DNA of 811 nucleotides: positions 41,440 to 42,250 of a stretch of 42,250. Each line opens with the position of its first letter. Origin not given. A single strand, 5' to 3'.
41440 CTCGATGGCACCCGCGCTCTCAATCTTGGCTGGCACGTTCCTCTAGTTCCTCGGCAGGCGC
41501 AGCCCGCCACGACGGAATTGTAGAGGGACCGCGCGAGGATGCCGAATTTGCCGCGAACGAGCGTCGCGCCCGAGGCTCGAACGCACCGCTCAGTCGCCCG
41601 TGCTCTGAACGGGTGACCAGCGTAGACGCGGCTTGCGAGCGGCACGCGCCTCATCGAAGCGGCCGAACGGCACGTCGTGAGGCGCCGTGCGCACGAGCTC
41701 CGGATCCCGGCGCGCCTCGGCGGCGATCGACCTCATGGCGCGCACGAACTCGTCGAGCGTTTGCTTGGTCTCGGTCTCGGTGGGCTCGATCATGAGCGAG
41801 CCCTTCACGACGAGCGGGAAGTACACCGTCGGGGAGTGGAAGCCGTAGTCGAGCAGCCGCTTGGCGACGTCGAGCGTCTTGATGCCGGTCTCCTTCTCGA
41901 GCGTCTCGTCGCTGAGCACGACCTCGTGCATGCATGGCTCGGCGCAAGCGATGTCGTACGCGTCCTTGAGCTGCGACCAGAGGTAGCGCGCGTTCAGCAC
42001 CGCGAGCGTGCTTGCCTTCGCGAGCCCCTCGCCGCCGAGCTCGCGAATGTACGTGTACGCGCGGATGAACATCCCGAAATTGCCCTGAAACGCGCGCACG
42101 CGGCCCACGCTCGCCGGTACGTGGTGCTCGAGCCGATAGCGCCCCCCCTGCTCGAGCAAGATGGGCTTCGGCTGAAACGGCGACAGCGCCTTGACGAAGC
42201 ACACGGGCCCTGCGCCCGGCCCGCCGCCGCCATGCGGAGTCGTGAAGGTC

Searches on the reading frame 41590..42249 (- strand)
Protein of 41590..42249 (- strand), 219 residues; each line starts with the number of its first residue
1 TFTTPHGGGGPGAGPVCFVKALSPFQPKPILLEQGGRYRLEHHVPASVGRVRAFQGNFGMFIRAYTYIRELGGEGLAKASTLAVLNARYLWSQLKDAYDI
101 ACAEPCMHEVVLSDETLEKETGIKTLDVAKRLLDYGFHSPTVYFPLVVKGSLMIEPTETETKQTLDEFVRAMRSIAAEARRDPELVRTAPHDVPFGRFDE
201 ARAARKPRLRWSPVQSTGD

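Call 63: search_protein_families(library=pfam, proteins=[window:41590-42249:-], max_evalue=0.0001)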
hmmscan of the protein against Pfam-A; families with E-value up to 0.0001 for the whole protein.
window:41590-42249:- (219 aa): 1 family
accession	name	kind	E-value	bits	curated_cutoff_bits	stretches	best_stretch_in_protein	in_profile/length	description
PF21478.3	GcvP2_C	-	1.5e-30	106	27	1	79-180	1-103/122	Glycine dehydrogenase, C-terminal domain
